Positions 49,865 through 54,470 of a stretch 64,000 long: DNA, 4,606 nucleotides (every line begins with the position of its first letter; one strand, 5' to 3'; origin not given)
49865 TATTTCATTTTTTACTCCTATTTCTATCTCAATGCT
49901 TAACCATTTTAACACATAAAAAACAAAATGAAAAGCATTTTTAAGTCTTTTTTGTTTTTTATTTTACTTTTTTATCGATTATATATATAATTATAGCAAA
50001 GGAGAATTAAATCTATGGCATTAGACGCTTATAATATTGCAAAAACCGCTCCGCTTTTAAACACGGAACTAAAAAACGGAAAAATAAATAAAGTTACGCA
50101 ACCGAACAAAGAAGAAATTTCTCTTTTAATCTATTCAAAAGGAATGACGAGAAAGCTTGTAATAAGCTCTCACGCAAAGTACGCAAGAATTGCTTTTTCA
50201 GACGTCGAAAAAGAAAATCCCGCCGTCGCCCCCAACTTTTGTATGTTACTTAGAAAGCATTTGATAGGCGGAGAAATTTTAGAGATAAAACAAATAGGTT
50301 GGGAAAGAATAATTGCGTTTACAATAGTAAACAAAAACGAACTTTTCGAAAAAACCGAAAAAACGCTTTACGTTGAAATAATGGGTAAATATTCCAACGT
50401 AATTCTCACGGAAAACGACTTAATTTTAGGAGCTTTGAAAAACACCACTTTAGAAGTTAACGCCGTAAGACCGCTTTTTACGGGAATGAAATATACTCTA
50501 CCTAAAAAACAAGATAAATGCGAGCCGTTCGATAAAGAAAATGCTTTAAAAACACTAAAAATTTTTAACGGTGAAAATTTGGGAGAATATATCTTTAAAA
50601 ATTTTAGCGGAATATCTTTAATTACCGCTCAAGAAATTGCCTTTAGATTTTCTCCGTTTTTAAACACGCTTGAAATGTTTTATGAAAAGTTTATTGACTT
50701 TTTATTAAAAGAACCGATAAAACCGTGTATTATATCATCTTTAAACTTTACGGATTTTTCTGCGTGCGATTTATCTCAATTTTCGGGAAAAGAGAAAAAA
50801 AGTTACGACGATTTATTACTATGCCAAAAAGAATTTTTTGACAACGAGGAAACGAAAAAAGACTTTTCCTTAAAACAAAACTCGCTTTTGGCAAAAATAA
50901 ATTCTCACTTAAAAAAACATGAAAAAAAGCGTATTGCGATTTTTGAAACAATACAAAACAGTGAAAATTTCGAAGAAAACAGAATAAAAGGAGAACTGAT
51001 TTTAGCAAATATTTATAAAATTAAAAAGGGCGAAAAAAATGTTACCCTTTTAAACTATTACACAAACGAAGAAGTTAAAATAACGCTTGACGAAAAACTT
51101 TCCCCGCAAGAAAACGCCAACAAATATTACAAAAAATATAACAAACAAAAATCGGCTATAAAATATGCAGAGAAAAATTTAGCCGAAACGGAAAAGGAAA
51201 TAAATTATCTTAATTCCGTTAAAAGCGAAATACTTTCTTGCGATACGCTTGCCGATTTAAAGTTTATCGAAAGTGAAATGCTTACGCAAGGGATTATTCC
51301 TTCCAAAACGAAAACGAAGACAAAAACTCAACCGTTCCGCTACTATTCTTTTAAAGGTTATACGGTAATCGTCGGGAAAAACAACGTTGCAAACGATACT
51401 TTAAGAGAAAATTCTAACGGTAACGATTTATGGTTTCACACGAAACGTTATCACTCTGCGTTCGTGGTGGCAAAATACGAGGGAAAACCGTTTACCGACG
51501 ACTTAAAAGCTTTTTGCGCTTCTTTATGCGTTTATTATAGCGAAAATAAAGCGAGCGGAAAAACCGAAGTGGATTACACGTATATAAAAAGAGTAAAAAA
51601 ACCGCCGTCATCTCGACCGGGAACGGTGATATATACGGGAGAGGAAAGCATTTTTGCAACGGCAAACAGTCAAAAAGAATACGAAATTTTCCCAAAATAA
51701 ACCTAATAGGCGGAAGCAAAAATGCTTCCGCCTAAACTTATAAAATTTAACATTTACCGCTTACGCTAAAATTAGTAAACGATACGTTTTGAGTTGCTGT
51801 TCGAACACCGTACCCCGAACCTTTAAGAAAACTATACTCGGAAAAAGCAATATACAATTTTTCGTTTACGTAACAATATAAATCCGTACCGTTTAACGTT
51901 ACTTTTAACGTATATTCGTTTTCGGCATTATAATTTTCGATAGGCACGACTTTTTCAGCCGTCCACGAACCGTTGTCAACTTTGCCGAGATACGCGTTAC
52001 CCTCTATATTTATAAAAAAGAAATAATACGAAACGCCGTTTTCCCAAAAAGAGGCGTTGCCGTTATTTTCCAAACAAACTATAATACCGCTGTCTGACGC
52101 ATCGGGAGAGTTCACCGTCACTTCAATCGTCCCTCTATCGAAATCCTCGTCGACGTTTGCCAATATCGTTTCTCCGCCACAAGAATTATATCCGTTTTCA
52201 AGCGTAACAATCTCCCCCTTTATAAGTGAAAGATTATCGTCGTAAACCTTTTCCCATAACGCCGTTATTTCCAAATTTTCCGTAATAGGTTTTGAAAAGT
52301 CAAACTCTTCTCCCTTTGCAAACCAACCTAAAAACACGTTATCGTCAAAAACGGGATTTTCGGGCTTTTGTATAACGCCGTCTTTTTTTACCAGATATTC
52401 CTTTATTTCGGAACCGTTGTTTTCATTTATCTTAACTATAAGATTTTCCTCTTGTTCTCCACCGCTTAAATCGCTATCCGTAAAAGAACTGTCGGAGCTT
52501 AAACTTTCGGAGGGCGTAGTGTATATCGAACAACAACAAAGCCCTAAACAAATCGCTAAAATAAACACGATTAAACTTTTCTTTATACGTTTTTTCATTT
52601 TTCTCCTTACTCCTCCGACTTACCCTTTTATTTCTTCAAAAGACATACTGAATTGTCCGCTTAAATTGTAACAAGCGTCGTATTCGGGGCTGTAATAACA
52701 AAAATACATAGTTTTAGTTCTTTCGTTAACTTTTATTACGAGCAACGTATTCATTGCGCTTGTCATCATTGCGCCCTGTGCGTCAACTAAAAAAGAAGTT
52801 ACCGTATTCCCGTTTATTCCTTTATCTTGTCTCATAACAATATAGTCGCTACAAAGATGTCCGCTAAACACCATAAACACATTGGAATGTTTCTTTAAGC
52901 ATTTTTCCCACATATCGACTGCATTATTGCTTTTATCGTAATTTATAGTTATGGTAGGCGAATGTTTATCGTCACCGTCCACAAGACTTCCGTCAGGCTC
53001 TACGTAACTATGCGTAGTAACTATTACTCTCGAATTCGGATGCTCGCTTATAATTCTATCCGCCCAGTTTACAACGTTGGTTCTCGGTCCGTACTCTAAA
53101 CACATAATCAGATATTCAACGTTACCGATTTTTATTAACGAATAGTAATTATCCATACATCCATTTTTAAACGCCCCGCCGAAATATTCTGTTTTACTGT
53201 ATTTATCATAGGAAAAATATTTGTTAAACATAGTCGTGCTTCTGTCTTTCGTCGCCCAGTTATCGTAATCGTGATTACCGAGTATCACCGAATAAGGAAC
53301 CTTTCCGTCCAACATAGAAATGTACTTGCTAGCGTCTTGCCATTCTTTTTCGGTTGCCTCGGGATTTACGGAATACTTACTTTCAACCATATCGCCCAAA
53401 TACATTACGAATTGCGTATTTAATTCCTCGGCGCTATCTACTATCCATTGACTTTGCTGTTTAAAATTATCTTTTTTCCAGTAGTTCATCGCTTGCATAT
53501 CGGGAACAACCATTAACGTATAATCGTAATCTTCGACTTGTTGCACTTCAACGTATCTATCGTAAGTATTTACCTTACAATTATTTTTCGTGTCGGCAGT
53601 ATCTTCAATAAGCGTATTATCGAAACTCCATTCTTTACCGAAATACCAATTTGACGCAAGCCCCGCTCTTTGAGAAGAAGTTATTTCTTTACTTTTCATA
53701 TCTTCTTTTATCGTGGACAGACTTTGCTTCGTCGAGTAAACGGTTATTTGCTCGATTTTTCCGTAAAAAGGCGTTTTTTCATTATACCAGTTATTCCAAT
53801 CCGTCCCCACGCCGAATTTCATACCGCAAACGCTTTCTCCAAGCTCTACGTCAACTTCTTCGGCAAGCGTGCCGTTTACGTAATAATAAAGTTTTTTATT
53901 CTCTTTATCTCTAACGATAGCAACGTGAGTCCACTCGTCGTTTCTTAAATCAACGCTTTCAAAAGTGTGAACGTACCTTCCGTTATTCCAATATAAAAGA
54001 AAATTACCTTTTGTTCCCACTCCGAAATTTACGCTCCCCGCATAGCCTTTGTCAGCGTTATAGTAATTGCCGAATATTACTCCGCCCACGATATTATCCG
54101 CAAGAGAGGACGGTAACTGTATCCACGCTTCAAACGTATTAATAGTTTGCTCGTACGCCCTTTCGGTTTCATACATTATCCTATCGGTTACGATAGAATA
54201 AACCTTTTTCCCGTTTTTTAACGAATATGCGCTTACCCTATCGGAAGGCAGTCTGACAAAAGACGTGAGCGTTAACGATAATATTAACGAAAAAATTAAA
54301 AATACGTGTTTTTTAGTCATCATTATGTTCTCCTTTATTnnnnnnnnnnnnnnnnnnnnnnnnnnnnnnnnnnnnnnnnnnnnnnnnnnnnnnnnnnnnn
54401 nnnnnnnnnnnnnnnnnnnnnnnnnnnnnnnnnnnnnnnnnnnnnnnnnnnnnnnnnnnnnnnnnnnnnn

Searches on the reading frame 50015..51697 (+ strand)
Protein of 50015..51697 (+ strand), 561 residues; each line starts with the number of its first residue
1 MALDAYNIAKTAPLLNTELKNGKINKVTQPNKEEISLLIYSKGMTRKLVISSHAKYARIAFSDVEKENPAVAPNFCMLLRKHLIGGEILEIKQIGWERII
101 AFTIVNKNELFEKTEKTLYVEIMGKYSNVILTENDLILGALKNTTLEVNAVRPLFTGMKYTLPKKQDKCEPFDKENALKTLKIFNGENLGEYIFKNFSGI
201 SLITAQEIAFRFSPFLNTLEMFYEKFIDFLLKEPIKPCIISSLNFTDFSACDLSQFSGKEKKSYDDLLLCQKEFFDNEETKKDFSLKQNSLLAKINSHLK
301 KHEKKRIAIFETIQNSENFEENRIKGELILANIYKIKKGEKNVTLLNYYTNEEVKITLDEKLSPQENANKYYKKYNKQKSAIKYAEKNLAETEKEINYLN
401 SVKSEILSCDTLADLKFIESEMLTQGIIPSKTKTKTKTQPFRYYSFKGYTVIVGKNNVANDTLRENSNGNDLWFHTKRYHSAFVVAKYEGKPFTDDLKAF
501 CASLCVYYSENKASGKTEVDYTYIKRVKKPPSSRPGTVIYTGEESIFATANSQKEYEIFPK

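Call 9: search_protein_families(library=pfam, proteins=[window:50015-51697:+], max_evalue=0.001)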
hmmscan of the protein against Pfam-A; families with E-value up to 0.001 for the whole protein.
window:50015-51697:+ (561 aa): 3 families
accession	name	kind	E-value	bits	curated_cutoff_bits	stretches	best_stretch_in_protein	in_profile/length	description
PF05833.16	NFACT_N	-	6.4e-114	381.7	31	1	13-438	10-453/456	NFACT N-terminal and middle domains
PF05670.18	NFACT-R_1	-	1.7e-10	41.8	29.8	1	441-533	3-99/112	NFACT protein RNA binding domain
PF18297.6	NFACT-R_2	-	1.1e-05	25.9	26.9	1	448-526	9-84/104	NFACT protein RNA binding domain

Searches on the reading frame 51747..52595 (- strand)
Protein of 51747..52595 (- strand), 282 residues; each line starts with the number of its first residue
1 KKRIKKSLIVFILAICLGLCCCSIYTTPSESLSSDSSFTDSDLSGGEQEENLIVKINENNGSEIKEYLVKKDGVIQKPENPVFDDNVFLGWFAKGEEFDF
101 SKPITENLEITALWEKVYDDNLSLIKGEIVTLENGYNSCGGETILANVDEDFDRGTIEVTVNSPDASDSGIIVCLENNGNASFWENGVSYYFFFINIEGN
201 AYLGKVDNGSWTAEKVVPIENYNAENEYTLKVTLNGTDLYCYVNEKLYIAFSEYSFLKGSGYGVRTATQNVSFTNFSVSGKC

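Call 9: search_protein_families(library=pfam, proteins=[window:51747-52595:-], max_evalue=0.001)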
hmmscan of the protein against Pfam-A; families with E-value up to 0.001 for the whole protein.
window:51747-52595:- (282 aa): 1 family
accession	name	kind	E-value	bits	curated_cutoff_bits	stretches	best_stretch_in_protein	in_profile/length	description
PF09479.16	Flg_new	-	3.9e-05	24.1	27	1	56-110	5-62/65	Listeria-Bacteroides repeat domain (List_Bact_rpt)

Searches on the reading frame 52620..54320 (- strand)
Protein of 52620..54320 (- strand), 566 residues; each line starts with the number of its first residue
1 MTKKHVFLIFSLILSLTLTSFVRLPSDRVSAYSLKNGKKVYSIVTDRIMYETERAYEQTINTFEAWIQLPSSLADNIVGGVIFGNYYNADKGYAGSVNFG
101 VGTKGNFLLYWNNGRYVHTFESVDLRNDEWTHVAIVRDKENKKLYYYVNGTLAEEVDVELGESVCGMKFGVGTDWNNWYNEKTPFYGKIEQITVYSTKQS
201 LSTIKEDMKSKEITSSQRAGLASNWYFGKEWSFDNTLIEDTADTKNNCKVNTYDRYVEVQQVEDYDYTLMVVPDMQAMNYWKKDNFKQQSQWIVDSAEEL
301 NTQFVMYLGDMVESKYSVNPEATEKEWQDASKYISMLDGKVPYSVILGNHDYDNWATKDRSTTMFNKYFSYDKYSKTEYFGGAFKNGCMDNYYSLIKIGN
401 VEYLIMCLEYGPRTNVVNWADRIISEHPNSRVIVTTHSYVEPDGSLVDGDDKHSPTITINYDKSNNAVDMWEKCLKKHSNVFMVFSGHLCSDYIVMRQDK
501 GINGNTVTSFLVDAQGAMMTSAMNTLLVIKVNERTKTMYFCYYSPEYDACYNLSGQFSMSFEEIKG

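Call 9: search_protein_families(library=pfam, proteins=[window:52620-54320:-], max_evalue=0.001)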
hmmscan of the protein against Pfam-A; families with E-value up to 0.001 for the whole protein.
window:52620-54320:- (566 aa): 2 families
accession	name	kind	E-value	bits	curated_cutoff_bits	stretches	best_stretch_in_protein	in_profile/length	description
PF13385.13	Laminin_G_3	-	4.1e-13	50.2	27.6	1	61-202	19-148/151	Concanavalin A-like lectin/glucanases superfamily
PF00149.33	Metallophos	-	3.8e-08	34.4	21.5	1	269-489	3-188/191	Calcineurin-like phosphoesterase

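Call 84: search_solved_structures(query=window:52620-54320:-, max_evalue=0.01)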
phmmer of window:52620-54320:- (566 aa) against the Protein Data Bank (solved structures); distinct sequences matched with E-value up to 0.01: 1.
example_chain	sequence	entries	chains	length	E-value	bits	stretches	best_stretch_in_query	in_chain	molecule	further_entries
4dqa_A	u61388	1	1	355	0.0028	19.5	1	125-222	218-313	uncharacterized protein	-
